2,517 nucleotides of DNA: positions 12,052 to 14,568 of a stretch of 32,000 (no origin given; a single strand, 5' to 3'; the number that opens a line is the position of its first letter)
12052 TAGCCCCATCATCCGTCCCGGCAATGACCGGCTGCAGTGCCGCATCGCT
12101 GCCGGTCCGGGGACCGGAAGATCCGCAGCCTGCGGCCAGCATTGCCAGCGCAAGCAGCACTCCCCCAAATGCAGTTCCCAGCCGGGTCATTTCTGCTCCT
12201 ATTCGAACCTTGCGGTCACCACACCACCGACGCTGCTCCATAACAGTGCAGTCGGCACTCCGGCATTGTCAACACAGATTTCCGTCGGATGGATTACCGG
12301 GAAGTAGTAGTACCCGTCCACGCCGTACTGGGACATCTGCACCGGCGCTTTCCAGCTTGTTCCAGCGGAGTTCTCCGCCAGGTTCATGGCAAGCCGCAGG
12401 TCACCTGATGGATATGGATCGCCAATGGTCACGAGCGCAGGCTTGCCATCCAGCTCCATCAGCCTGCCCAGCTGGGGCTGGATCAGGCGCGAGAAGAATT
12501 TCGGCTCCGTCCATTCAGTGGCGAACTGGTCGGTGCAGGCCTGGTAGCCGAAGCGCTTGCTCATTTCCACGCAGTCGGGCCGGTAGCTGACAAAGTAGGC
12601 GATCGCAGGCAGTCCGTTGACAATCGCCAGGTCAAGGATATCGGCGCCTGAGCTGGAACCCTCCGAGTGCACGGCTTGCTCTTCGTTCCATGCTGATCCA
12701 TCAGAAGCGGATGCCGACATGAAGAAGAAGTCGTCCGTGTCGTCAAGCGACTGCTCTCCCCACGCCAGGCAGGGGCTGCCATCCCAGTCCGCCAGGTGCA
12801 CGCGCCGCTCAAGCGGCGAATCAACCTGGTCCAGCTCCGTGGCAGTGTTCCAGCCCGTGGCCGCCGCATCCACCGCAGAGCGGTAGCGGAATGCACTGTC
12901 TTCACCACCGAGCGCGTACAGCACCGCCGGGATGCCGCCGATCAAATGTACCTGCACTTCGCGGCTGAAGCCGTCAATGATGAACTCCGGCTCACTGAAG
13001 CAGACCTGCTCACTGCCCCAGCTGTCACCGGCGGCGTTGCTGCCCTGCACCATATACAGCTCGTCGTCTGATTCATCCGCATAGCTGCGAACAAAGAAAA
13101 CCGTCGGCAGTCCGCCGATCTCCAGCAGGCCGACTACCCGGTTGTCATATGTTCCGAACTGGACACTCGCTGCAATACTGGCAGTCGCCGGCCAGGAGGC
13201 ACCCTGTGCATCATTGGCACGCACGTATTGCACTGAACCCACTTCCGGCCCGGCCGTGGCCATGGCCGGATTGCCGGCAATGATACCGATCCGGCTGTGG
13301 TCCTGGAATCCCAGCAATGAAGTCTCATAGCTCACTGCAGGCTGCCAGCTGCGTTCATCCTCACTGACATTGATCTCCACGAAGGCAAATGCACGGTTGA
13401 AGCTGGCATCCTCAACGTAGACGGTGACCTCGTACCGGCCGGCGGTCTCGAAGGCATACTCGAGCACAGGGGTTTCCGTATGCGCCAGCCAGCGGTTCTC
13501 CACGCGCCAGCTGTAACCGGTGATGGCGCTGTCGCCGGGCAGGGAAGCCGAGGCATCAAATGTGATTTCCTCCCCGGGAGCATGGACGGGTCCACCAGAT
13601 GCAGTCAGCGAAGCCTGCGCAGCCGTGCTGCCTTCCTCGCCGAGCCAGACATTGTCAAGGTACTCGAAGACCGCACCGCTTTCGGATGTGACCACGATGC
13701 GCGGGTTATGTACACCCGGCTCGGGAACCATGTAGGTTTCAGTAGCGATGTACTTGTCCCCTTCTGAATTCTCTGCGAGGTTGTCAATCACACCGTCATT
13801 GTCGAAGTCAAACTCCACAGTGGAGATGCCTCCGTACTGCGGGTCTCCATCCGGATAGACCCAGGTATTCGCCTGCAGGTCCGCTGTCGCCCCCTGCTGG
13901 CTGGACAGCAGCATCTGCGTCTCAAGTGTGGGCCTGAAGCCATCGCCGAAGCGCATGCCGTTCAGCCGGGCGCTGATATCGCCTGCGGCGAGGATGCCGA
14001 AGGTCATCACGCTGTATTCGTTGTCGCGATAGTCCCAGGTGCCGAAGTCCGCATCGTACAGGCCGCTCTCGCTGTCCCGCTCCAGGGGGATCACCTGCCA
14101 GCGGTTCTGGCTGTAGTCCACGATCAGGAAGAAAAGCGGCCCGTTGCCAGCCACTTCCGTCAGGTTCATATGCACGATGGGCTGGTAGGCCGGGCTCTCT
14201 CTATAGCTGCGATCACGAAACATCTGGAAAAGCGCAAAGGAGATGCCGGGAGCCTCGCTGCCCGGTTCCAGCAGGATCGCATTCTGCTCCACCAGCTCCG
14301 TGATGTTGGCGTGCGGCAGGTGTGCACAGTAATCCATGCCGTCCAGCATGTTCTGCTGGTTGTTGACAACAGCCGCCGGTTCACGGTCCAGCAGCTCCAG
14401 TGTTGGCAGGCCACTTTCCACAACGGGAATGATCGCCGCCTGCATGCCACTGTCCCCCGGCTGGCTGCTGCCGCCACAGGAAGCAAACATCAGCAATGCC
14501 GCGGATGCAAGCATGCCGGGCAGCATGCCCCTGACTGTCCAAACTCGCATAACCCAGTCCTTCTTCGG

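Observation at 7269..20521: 13-kb same-strand island of five giant lipoproteins built around one low-GC polytopic membrane protein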

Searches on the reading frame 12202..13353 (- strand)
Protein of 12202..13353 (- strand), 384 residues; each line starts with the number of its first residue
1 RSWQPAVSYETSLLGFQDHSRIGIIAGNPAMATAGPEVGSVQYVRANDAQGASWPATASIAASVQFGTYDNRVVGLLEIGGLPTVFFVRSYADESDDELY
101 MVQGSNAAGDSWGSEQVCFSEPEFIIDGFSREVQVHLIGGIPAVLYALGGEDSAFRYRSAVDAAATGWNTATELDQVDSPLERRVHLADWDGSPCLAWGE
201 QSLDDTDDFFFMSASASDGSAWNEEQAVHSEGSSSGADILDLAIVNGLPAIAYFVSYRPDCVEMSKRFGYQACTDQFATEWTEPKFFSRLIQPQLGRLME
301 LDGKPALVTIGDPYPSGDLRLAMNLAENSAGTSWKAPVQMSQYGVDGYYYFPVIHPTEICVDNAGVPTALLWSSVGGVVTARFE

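Call 31: search_protein_representatives(alignment_id=A2)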
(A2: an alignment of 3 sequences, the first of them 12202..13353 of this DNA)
Query: 3 sequences, 389 profile positions. Proteins with E-value up to 0.001 (for the whole library): 1865; up to 1e-10: 1273; up to 1e-30: 184. The best 150 are listed.
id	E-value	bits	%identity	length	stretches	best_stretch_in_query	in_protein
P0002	4.2e-181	618.2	-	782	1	1-389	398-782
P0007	2.2e-140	484.2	-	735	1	2-388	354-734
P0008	3.5e-95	335.3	-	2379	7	22-348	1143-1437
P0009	1.7e-91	323.2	-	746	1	2-387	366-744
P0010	2.8e-74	266.5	-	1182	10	22-287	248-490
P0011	4.0e-65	236.4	-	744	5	19-290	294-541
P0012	1.5e-64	234.5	-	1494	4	24-342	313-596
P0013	1.7e-64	234.3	-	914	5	19-256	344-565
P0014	4.6e-64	232.9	-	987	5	20-287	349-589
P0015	2.7e-63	230.3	-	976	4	26-287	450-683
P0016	2.8e-61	223.7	-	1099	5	21-353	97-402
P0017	6.8e-61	222.5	-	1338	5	19-256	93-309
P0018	2.0e-60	221.0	-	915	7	21-297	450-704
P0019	2.1e-60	220.9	-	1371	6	4-285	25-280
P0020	2.6e-60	220.6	-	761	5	22-289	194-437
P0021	1.0e-59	218.5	-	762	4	14-310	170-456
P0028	4.1e-55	203.4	-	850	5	20-256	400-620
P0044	1.7e-52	194.8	-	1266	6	19-255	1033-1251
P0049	6.9e-52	192.8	-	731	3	23-258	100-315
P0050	1.0e-51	192.2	-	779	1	17-377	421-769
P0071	4.1e-48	180.4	-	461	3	4-255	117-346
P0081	2.9e-46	174.3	-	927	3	19-255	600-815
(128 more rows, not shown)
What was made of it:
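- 12202..13353 (-): Seven-bladed BNR_2-related beta-propeller domain of paralogue 3 (residues about 400-783). The profile finds 1,865 clusters (call 31).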

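Call 32: search_protein_families(library=pfam, proteins=[P0007, P0009, P0011, P0013, P0014, P0020, P0021, P0028, P0049, P0071], max_evalue=0.01)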
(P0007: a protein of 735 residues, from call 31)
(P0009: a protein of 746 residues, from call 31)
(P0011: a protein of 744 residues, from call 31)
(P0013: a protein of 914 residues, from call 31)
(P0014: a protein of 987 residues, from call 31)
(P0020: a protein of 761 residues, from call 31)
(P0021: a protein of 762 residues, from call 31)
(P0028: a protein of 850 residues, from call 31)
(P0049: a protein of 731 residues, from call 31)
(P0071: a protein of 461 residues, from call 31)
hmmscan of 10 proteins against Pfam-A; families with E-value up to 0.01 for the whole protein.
P0007 (735 aa): 2 families
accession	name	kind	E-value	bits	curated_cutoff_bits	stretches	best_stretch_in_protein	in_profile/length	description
PF18911.6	PKD_4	-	1.9e-09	37.9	27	1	263-336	2-71/85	PKD domain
PF00801.26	PKD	-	0.00042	20.7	23.5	1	277-336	11-68/80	PKD domain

P0009 (746 aa): 1 family
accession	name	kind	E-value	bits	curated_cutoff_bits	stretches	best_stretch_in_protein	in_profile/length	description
PF18911.6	PKD_4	-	3.3e-07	30.7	27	1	283-348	8-71/85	PKD domain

P0011 (744 aa): 2 families
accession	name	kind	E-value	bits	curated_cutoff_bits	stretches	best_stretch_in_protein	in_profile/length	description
PF16323.11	DUF4959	-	4.7e-08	33.8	32.9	0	557-580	29-52/106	Domain of unknown function (DUF4959)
PF21031.3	WDR54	-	0.0042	16.7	26.6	0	452-555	35-135/334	WDR54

P0013 (914 aa): 3 families
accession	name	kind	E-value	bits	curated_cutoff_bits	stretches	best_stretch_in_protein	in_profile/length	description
PF18962.6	Por_Secre_tail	-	8.4e-05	23.2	27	1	837-906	1-67/75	Secretion system C-terminal sorting domain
PF13088.12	BNR_2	-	0.00014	21.7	31.4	0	366-543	81-258/277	BNR repeat-like domain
PF16323.11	DUF4959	-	0.0021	18.8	32.9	0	150-176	25-51/106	Domain of unknown function (DUF4959)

P0014 (987 aa): 3 families
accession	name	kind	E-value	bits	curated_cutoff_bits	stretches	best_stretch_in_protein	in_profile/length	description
PF18962.6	Por_Secre_tail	-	1.1e-10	42.1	27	1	912-984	2-74/75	Secretion system C-terminal sorting domain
PF19081.6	Ig_7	-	8.9e-10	39.2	27.3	1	742-811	1-71/84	Ig-like domain CHU_C associated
PF13088.12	BNR_2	-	2.3e-05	24.3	31.4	0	432-641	32-204/277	BNR repeat-like domain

P0020 (761 aa): 1 family
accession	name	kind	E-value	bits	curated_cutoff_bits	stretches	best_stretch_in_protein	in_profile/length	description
PF13088.12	BNR_2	-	2.1e-09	37.6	31.4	0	475-596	145-260/277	BNR repeat-like domain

P0021 (762 aa): 2 families
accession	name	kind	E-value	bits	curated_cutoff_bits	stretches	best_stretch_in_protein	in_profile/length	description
PF13088.12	BNR_2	-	5.1e-08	33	31.4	1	357-633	14-258/277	BNR repeat-like domain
PF16323.11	DUF4959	-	0.00026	21.7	32.9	0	591-616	27-52/106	Domain of unknown function (DUF4959)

P0028 (850 aa): 0 families

P0049 (731 aa): 1 family
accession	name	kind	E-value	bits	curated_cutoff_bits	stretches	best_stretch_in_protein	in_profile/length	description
PF16323.11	DUF4959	-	0.0037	18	32.9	0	101-125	28-52/106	Domain of unknown function (DUF4959)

P0071 (461 aa): 2 families
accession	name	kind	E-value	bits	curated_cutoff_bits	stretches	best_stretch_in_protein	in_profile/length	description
PF16323.11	DUF4959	-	0.0028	18.4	32.9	0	132-159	25-52/106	Domain of unknown function (DUF4959)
PF10304.15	RTP1_C2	-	0.0068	16.5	21.1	0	203-215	9-21/34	Required for nuclear transport of RNA pol II C-terminus 2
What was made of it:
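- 12202..13353 (-): Relatives pass the Pfam BNR_2 cut-off (call 32).
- On BNR_2 / sialidase-like propeller (PF13088): Homologues P0020 (37.6 bits) and P0021 (33.0 bits) pass the 31.4-bit cut-off (call 32), so the link is transitive only.
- Closest known: BNR / sialidase-superfamily beta-propellers. Same: Homologues of the domain pass the BNR_2 cut-off (call 32).
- Relatives pass Pfam BNR_2 (call 32).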

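Call 34: search_solved_structures(query=A2, max_evalue=10)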
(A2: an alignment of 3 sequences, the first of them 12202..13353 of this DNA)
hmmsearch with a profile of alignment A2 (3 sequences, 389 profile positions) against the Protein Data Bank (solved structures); distinct sequences matched with E-value up to 10: 1.
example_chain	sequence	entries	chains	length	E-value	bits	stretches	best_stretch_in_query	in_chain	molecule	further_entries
6y9g_A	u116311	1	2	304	0.72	11.6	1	182-226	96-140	Ancestral haloalkane dehalogenase AncHLD5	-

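Call 36: find_encoding_contigs(protein=P0007, flank=10000, max_places=3)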
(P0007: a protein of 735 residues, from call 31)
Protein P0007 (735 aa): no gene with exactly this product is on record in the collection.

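Call 37: find_encoding_contigs(protein=P0009, flank=10000, max_places=3)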
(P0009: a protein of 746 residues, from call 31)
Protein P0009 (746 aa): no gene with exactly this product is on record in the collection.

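Call 44: list_cluster_members(proteins=[P0007, P0009, P0008, P0010, P0011, P0012, P0013, P0020, P0021, P0050])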
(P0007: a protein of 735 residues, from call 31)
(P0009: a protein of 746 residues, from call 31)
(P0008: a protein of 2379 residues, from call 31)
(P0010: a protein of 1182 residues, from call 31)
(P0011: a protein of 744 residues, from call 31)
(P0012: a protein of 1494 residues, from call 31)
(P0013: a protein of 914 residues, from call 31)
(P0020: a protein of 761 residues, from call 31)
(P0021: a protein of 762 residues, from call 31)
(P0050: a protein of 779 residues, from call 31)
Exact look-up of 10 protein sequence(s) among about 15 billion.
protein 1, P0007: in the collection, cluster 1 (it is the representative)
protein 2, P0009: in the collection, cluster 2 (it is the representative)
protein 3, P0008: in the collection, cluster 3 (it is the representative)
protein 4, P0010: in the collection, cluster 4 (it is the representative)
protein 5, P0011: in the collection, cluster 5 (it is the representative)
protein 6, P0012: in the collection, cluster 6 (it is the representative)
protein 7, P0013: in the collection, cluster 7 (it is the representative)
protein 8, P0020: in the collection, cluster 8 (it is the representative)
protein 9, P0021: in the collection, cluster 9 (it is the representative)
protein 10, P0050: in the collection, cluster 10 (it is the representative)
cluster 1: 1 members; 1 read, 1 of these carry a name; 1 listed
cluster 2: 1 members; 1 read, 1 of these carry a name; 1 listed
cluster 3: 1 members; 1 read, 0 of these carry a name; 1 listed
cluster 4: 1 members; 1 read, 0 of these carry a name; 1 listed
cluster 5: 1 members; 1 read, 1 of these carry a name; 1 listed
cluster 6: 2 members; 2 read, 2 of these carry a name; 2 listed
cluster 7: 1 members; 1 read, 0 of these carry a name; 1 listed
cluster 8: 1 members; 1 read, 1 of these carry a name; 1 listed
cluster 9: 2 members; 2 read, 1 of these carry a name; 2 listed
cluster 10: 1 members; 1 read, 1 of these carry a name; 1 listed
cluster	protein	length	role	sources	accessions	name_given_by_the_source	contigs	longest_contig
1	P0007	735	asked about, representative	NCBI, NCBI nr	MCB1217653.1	hypothetical protein KDL44_09675 [bacterium] | hypothetical protein [bacterium]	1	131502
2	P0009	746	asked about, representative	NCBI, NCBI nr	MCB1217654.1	PKD domain-containing protein [bacterium]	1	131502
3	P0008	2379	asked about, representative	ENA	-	-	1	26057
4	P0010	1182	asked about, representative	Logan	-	-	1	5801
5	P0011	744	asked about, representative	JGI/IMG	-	ABC-type phosphate/phosphonate transport system substrate-binding protein/predicted ...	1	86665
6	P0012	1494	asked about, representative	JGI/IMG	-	hypothetical protein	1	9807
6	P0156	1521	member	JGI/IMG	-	hypothetical protein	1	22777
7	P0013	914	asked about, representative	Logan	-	-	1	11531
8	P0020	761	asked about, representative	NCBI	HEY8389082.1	MAG TPA: hypothetical protein VIK74_10785, partial [Parasegetibacter sp.]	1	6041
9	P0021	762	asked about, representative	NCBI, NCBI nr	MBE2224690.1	MAG: hypothetical protein IAF02_24330, partial [Anaerolineae bacterium] | hypothetical protein [Anaerolineae bacterium]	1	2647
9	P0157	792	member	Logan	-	-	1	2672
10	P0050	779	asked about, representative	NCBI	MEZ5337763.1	MAG: PKD domain-containing protein [bacterium]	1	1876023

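Call 66: find_encoding_contigs(protein=P0081, flank=8000, max_places=2)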
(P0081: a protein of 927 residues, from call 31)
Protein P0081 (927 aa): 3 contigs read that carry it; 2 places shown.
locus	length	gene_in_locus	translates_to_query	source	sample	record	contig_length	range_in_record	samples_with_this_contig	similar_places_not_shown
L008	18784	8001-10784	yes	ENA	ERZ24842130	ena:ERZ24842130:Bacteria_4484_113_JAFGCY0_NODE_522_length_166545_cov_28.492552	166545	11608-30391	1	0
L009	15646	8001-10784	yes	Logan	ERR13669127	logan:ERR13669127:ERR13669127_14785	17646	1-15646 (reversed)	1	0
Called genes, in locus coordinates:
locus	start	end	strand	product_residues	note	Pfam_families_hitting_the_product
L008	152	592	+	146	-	PF00355:Rieske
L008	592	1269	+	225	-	PF00033:Cytochrome_B, PF14358:DUF4405 (weak), PF13631:Cytochrom_B_N_2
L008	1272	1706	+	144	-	PF00032:Cytochrom_B_C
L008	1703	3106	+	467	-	PF14522:Cytochrome_C7 (faint), PF22113:Mtrc-MtrF_II-IV_dom (faint), PF02085:Cytochrom_CIII (faint), PF14537:Cytochrom_c3_2 (weak), PF09699:Paired_CXXCH_1 (weak)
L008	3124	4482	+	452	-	PF03264:Cytochrom_NNT, PF14522:Cytochrome_C7 (faint), PF22113:Mtrc-MtrF_II-IV_dom (faint), PF14537:Cytochrom_c3_2 (weak)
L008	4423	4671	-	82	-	-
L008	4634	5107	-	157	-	PF02082:Rrf2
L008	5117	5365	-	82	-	-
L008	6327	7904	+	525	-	-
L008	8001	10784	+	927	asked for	PF18911:PKD_4 (weak), PF22352:K319L-like_PKD (faint), PF00801:PKD, PF18911:PKD_4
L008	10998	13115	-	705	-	-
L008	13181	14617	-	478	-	PF00390:malic, PF03949:Malic_M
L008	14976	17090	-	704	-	PF16130:DUF4842 (faint)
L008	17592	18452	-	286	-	PF02517:Rce1-like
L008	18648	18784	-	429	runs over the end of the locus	-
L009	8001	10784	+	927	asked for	PF18911:PKD_4 (weak), PF22352:K319L-like_PKD (faint), PF00801:PKD, PF18911:PKD_4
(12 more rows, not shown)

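Call 67: find_encoding_contigs(protein=P0044, flank=8000, max_places=2)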
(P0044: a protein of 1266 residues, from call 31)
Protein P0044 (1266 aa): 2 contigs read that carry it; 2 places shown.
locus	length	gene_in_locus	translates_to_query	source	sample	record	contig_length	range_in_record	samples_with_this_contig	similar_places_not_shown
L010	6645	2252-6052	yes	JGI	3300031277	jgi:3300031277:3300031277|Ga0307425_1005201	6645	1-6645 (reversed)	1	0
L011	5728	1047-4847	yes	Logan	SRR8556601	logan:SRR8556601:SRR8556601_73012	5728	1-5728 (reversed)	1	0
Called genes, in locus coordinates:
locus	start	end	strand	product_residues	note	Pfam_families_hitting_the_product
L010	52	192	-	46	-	PF15919:HicB_lk_antitox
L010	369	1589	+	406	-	PF10459:Peptidase_S46 (faint), PF13365:Trypsin_2, PF00089:Trypsin, PF13180:PDZ_2, PF17820:PDZ_6 (weak)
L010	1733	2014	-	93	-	-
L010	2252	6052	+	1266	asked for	PF16323:DUF4959 (faint), PF00801:PKD, PF18911:PKD_4, PF13088:BNR_2 (faint)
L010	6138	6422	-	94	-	-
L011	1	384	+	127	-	?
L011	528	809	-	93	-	-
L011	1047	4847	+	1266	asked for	PF16323:DUF4959 (faint), PF00801:PKD, PF18911:PKD_4, PF13088:BNR_2 (faint)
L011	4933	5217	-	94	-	-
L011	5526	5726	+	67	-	?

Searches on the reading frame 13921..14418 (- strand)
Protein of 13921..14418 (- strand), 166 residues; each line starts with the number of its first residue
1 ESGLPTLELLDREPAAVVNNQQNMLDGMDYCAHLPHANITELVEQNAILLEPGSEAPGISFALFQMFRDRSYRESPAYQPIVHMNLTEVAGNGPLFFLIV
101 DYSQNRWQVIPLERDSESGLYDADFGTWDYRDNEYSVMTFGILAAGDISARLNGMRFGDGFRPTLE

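Call 64: find_homologous_proteins(query=A8, max_evalue=0.01)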
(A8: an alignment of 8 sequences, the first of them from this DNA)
Query A8 (8 sequences): 3182 candidates shared short words with the query, none scored E <= 0.01.
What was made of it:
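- Tried and rejected: The same search with the N-module alignment returned nothing, not even the input sequences, so that search was wasted (call 64).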
